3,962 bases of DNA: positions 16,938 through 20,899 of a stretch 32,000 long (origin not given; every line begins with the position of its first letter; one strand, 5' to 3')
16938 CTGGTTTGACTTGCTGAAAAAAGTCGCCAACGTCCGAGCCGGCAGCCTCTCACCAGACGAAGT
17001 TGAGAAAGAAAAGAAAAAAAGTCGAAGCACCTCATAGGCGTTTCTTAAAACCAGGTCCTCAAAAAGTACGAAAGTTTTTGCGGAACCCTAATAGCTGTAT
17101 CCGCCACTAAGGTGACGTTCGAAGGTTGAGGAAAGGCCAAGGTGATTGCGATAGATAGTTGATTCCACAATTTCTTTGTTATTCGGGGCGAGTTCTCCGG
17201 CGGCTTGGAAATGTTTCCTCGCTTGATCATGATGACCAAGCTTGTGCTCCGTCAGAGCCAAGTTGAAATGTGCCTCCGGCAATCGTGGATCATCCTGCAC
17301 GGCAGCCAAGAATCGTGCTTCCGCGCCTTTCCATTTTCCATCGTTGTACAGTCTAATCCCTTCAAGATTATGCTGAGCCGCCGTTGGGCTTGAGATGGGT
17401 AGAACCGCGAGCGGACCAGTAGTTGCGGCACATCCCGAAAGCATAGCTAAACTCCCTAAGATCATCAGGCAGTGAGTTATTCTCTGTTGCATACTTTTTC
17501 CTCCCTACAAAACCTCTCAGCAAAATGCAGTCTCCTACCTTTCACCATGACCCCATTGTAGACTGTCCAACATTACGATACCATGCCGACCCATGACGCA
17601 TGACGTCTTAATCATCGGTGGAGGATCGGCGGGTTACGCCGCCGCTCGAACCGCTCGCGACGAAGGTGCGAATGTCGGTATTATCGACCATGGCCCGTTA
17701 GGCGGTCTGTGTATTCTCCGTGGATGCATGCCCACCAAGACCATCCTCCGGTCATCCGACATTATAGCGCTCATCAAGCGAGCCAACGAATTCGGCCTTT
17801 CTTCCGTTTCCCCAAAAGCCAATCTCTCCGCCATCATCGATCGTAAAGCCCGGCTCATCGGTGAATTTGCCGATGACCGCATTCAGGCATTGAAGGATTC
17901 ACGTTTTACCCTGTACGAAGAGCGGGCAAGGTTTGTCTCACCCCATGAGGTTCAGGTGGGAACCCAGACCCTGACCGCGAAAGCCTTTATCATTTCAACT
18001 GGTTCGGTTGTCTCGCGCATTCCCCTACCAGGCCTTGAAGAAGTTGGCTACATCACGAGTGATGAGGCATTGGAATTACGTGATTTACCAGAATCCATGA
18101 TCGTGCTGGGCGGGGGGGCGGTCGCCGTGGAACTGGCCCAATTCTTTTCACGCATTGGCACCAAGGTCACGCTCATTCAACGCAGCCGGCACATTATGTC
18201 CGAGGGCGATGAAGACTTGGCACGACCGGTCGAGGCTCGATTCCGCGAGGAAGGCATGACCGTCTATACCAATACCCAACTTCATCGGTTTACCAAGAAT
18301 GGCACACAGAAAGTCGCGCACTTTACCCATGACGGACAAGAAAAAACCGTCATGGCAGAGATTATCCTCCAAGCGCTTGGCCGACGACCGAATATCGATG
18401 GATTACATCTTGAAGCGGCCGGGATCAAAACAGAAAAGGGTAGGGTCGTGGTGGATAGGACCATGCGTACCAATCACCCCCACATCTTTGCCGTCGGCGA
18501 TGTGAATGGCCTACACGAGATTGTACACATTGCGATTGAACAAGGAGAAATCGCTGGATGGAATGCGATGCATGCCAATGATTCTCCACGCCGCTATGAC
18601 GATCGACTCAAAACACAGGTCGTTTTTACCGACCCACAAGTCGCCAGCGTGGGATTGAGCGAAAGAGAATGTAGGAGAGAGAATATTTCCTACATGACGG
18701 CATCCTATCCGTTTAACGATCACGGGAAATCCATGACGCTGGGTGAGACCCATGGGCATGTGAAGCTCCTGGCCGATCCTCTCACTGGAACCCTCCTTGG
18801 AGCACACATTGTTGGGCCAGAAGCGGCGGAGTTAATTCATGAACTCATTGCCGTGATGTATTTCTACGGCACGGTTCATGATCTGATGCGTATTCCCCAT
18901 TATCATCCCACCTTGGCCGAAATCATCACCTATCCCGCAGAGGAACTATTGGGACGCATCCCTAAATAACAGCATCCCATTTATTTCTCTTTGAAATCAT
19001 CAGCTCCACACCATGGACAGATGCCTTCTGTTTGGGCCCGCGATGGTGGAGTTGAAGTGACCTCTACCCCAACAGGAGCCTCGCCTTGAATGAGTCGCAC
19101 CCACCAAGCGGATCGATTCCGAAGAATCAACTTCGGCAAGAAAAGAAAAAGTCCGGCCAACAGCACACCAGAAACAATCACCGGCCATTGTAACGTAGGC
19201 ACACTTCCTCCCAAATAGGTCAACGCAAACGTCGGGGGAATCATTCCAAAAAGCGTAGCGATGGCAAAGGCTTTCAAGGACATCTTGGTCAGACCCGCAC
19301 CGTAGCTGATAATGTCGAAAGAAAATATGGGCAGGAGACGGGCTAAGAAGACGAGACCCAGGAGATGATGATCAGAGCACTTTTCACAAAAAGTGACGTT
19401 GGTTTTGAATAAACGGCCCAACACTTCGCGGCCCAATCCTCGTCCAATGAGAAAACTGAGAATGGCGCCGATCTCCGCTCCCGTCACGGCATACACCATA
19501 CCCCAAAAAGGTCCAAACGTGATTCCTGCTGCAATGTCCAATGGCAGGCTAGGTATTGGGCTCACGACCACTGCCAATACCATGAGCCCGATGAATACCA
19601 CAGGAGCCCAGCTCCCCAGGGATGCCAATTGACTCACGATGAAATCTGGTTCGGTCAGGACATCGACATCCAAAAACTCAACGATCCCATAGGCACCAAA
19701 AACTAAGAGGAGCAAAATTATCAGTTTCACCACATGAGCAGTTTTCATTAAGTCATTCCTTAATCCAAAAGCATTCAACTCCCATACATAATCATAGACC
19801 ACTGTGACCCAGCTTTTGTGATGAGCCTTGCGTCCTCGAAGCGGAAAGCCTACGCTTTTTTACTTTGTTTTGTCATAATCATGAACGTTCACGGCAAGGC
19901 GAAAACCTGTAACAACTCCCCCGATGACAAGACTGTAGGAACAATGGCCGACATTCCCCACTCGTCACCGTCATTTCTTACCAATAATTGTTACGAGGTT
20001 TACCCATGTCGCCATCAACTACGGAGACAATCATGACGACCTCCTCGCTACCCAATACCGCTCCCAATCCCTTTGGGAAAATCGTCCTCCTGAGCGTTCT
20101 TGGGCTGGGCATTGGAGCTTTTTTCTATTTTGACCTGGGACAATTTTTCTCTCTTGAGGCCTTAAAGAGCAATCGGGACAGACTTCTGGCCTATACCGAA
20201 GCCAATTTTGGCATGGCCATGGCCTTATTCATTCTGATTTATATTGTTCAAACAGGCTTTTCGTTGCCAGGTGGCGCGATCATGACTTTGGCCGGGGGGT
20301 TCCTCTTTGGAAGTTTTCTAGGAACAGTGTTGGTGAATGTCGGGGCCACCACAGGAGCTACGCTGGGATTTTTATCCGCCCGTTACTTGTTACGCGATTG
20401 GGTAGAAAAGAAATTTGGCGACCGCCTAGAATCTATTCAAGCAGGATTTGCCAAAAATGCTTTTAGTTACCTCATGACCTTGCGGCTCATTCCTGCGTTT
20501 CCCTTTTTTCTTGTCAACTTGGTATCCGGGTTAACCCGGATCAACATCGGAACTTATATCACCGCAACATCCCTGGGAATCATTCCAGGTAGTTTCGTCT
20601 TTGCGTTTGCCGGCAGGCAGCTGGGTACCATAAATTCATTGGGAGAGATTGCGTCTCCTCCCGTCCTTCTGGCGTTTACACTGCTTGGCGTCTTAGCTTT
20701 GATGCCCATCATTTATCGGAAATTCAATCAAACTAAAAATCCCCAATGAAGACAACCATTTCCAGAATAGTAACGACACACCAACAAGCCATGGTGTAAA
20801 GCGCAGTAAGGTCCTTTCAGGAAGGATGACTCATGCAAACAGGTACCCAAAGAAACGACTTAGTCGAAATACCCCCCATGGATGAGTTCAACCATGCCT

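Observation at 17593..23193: Two paralogous TVP38/DedA + flavoprotein disulfide reductase pairs, followed by a secreted DUF3047 protein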

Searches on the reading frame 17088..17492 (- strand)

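Call 3: search_protein_families(library=pfam, proteins=[window:17088-17492:-], max_evalue=0.01)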
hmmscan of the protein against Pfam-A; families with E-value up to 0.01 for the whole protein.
window:17088-17492:- (134 aa): 9 families
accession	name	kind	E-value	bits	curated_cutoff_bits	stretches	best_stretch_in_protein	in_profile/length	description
PF07719.23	TPR_2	-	6.4e-11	41.9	27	1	72-105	1-34/34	Tetratricopeptide repeat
PF13414.12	TPR_11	-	4.6e-08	33.1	26.8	1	48-86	4-42/42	TPR repeat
PF13432.12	TPR_16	-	1.2e-07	32.5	32.7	1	44-105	3-64/65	Tetratricopeptide repeat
PF13428.12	TPR_14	-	5.3e-06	27.1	23.5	1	72-108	1-37/44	Tetratricopeptide repeat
PF14559.12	TPR_19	-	8.6e-06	26.4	25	1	51-107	4-60/68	Tetratricopeptide repeat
PF00515.34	TPR_1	-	1.4e-05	25.1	27.8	1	72-105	1-34/34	Tetratricopeptide repeat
PF13431.12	TPR_17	-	4.8e-05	23.8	24.4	1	61-92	2-33/34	Tetratricopeptide repeat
PF13181.12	TPR_8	-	0.00029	21.2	25.7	1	73-105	2-34/34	Tetratricopeptide repeat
PF13424.12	TPR_12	-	0.0022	18.6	30.1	1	67-98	40-71/77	Tetratricopeptide repeat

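Call 4: search_protein_families(library=ncbifam, proteins=[window:17088-17492:-], max_evalue=0.01)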
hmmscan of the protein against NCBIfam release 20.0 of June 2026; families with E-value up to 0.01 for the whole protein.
window:17088-17492:- (134 aa): 14 families
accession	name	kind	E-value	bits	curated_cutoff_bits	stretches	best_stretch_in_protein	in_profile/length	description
TIGR02521.1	type_IV_pilW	equivalog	1.4e-08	34.6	154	1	14-108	5-101/234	type IV pilus biogenesis/stability protein PilW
TIGR02917.1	PEP_TPR_lipo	equivalog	3.4e-06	25.2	312.2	1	38-109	465-536/899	XrtA/PEP-CTERM system TPR-repeat protein PrsT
TIGR02552.1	LcrH_SycD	equivalog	9.7e-06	25.3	104.8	1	45-107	25-87/136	SycD/LcrH family type III secretion system chaperone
NF033920.0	C39_PA2778_fam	equivalog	1.3e-05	24.8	150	1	46-103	198-255/255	PA2778 family cysteine peptidase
NF047507.1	TPR_BatC_Lepto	exception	6.1e-05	22.6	175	1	44-111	30-97/214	TPR repeat-containing protein BatC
NF047371.1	FlcA_CTERM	equivalog_domain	0.00011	20.8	300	1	51-109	326-384/646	periplasmic flagellar collar protein FlcA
NF033758.1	gliding_GltE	equivalog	0.00025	20.1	225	1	57-107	71-121/411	adventurous gliding motility TPR repeat lipoprotein GltE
NF040959.1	MamA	equivalog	0.00033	20.1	200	1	47-101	148-202/204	magnetosome protein MamA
TIGR02795.1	tol_pal_ybgF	equivalog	0.0004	21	90.1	1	43-107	44-111/119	tol-pal system protein YbgF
TIGR03302.1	OM_YfiO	subfamily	0.001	18.6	81.4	1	8-108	4-106/239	outer membrane protein assembly factor BamD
NF041054.1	WAxxUGC_long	equivalog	0.0014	18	300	1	73-105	277-309/354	ResA-like WAxxUGC motif-containing protein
TIGR00990.1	3a0801s09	subfamily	0.0014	17.4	757.25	1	37-108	330-401/615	mitochondrial import receptor subunit TOM70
NF033762.1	social_mot_Tgl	equivalog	0.0017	17.8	225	1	44-107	37-101/252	social motility TPR repeat lipoprotein Tgl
TIGR03939.1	PGA_TPR_OMP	equivalog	0.0064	14.7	366.65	1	50-115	98-163/800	poly-beta-1,6 N-acetyl-D-glucosamine export porin PgaA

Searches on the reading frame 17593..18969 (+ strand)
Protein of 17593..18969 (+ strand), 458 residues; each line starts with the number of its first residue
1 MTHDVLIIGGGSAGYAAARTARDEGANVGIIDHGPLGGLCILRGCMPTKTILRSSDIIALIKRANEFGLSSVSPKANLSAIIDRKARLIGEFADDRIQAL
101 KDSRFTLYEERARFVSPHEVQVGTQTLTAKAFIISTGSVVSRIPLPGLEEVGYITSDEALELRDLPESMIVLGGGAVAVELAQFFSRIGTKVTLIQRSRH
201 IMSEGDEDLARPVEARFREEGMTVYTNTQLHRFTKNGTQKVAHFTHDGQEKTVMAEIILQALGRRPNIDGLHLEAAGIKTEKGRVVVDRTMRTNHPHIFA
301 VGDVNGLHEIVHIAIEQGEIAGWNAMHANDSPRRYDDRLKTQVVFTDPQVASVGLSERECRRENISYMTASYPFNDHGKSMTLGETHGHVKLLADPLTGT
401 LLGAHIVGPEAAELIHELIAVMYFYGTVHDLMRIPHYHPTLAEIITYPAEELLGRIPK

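Call 3: search_protein_families(library=pfam, proteins=[window:17593-18969:+], max_evalue=0.01)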
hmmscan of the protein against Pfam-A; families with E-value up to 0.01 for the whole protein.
window:17593-18969:+ (458 aa): 17 families
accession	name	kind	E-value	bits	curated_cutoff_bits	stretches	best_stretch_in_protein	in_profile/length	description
PF07992.20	Pyr_redox_2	-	5.4e-67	226.7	26.1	1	3-318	1-291/291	Pyridine nucleotide-disulphide oxidoreductase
PF02852.28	Pyr_redox_dim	-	1.6e-29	102.7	25.3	1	342-446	3-107/110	Pyridine nucleotide-disulphide oxidoreductase, dimerisation domain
PF00070.33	Pyr_redox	-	8.8e-21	74.7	22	1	169-244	2-77/82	Pyridine nucleotide-disulphide oxidoreductase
PF13738.12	Pyr_redox_3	-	3.8e-14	53.1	30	1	119-302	115-305/305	Pyridine nucleotide-disulphide oxidoreductase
PF12831.13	FAD_oxidored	-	1.5e-08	34.8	27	1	4-45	1-43/416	FAD dependent oxidoreductase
PF01262.27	AlaDh_PNT_C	-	9.2e-08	32.2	23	1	4-33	30-59/214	Alanine dehydrogenase/PNT, C-terminal domain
PF03486.20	HI0933_like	-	3.9e-06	26.9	50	1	3-35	1-33/244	HI0933-like protein Rossmann domain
PF01134.28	GIDA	-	1.2e-05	25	22.1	0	4-49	1-44/391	Glucose inhibited division protein A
PF13241.12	NAD_binding_7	-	3.1e-05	24.9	22.1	0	4-32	9-37/104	Putative NAD(P)-binding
PF00890.30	FAD_binding_2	-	0.00019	21.2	20.4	1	4-36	1-33/414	FAD binding domain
PF13478.12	XdhC_C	-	0.00081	20.3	29.7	0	169-251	1-57/125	XdhC Rossmann domain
PF02254.24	TrkA_N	-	0.0012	19.6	23.8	0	5-33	1-29/116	TrkA-N domain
PF01494.25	FAD_binding_3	-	0.0024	17.6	22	0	4-32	3-31/349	FAD binding domain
PF13450.12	NAD_binding_8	-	0.0033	18.1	21.9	0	7-38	1-32/68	NAD(P)-binding Rossmann-like domain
PF02826.25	2-Hacid_dh_C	-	0.0055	16.5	25.1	0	4-61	38-98/178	D-isomer specific 2-hydroxyacid dehydrogenase, NAD binding domain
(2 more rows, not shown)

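Call 4: search_protein_families(library=ncbifam, proteins=[window:17593-18969:+], max_evalue=0.01)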
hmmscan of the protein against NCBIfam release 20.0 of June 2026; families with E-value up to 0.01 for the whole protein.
window:17593-18969:+ (458 aa): 84 families (the best 25 are shown)
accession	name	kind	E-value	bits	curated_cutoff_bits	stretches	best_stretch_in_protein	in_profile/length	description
TIGR01350.1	lipoamide_DH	equivalog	8.2e-117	390.7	408.8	1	3-454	2-456/461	dihydrolipoyl dehydrogenase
TIGR02053.1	MerA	equivalog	1.2e-111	374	454.45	1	4-449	2-450/465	mercury(II) reductase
NF004947.0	PRK06292.2-5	equivalog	2.9e-99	333.1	592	1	2-447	3-453/474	dihydrolipoyl dehydrogenase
NF004992.0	PRK06370.1-4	equivalog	1.4e-97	327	629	1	3-446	5-449/459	FAD-containing oxidoreductase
NF004939.0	PRK06292.1-1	equivalog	2.6e-92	310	435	1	3-445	6-451/476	dihydrolipoyl dehydrogenase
NF005884.0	PRK07846.1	equivalog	9e-91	304.8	501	1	2-445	3-444/454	mycothione reductase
NF004991.0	PRK06370.1-3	subfamily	2.6e-90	303.4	620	1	3-449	36-484/509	FAD-containing oxidoreductase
NF004946.0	PRK06292.2-4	subfamily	1.7e-88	297.5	634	1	2-452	3-470/487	dihydrolipoyl dehydrogenase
NF004943.0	PRK06292.2-1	equivalog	3.6e-88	296.4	432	1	2-451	3-454/456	dihydrolipoyl dehydrogenase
NF004776.0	PRK06116.1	equivalog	1.6e-84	284.5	480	1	2-443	4-444/450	glutathione-disulfide reductase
TIGR01424.1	gluta_reduc_2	equivalog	4.4e-82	276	606.05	1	3-443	3-440/446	glutathione-disulfide reductase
NF003585.0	PRK05249.1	equivalog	7.5e-79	265.5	465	1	2-455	6-460/464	Si-specific NAD(P)(+) transhydrogenase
NF010311.1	PRK13748.1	subfamily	2e-78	264.6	600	1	4-431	99-527/560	mercury(II) reductase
NF004945.0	PRK06292.2-3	equivalog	1.2e-76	258.5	494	1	3-448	4-448/457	dihydrolipoyl dehydrogenase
NF004990.0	PRK06370.1-1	equivalog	1.8e-76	257.7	842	1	3-446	5-449/459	FAD-containing oxidoreductase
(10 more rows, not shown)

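Call 9: search_solved_structures(query=window:17593-18969:+, max_evalue=1e-20)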
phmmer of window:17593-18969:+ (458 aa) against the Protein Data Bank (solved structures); distinct sequences matched with E-value up to 1e-20: 128 (the best 60 are shown).
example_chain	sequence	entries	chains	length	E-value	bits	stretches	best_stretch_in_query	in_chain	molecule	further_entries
5x1y_B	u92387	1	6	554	3.6e-76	260.1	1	3-443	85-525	Mercuric reductase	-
2a8x_A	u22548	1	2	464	1.6e-72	248.1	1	2-448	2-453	Dihydrolipoyl dehydrogenase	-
3ii4_A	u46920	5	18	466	1.6e-72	248.1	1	2-448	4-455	Dihydrolipoyl dehydrogenase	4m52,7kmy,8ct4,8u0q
2eq6_A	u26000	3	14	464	2.5e-70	240.9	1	2-450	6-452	Pyruvate dehydrogenase complex, dihydrolipoamide dehydrogenase E3 component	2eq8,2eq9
1ebd_A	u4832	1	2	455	3.8e-70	240.2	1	4-450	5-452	DIHYDROLIPOAMIDE DEHYDROGENASE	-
6uzi_A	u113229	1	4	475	5.2e-69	236.5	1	3-454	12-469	Dihydrolipoyl dehydrogenase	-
4ywo_A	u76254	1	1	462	7.5e-68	232.7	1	3-446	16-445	Mercuric reductase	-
2eq7_A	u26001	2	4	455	4.2e-67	230.2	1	3-446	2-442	2-oxoglutarate dehydrogenase E3 component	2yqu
3urh_A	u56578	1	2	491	5.9e-65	223.1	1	1-446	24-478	Dihydrolipoyl dehydrogenase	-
1dxl_A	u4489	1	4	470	1.4e-63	218.6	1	3-447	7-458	DIHYDROLIPOAMIDE DEHYDROGENASE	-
1jeh_A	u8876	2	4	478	3.1e-63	217.5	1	2-444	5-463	DIHYDROLIPOAMIDE DEHYDROGENASE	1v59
6aon_A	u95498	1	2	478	4.1e-63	217.1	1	3-446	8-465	Dihydrolipoyl dehydrogenase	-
8qcj_A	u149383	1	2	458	7.5e-59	203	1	2-446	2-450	Mycothione reductase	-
1zy8_A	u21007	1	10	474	1.2e-58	202.3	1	3-444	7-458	Dihydrolipoyl dehydrogenase, mitochondrial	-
6i4p_A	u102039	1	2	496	1.3e-58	202.3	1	3-444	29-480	Dihydrolipoyl dehydrogenase, mitochondrial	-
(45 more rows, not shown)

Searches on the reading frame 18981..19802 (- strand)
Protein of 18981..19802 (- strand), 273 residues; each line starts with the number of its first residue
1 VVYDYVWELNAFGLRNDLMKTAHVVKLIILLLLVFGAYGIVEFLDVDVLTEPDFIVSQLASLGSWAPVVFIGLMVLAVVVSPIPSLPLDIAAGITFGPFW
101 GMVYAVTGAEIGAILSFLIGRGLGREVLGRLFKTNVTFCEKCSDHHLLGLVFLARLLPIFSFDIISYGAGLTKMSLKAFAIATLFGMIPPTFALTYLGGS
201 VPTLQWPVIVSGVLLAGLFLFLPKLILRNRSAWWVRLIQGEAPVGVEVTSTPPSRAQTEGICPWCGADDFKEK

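Call 3: search_protein_families(library=pfam, proteins=[window:18981-19802:-], max_evalue=0.01)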
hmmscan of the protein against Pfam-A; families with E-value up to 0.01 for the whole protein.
window:18981-19802:- (273 aa): 1 family
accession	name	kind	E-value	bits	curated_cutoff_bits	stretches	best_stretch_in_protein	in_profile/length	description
PF09335.16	VTT_dom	-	4e-27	95.6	33.9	1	83-198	1-121/123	VTT domain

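Call 4: search_protein_families(library=ncbifam, proteins=[window:18981-19802:-], max_evalue=0.01)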
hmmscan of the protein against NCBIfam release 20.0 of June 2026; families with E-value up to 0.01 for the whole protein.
window:18981-19802:- (273 aa): 2 families
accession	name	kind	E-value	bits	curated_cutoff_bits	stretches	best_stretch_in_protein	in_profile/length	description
NF052604.1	UndecprPTUtpABac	equivalog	3.7e-09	36.9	250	1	59-203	12-159/198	undecaprenyl phosphate transporter UptA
NF052605.1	UndecprPTUptAStph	equivalog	0.0065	16.5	300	1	150-212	112-172/197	undecaprenyl phosphate transporter UptA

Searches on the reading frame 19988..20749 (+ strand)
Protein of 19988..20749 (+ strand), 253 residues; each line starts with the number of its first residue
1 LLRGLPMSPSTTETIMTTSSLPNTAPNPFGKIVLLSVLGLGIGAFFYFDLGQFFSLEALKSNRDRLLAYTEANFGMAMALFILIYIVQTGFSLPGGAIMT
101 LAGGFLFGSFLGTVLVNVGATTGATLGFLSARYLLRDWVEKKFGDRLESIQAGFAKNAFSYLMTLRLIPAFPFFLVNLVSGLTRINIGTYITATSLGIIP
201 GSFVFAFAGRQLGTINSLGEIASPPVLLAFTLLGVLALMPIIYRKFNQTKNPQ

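Call 3: search_protein_families(library=pfam, proteins=[window:19988-20749:+], max_evalue=0.01)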
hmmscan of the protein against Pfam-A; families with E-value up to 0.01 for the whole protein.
window:19988-20749:+ (253 aa): 2 families
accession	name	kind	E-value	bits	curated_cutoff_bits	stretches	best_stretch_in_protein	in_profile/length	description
PF09335.16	VTT_dom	-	1.6e-24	87.2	33.9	1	96-210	3-122/123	VTT domain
PF24400.1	DUF7544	-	0.0054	16.4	27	1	31-120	67-158/302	Family of unknown function (DUF7544)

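Call 4: search_protein_families(library=ncbifam, proteins=[window:19988-20749:+], max_evalue=0.01)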
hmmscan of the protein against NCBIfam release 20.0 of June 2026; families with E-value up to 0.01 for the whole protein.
window:19988-20749:+ (253 aa): 1 family
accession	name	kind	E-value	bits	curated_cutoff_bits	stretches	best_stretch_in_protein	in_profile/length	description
NF052604.1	UndecprPTUtpABac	equivalog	1.1e-05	25.6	250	1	145-250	91-196/198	undecaprenyl phosphate transporter UptA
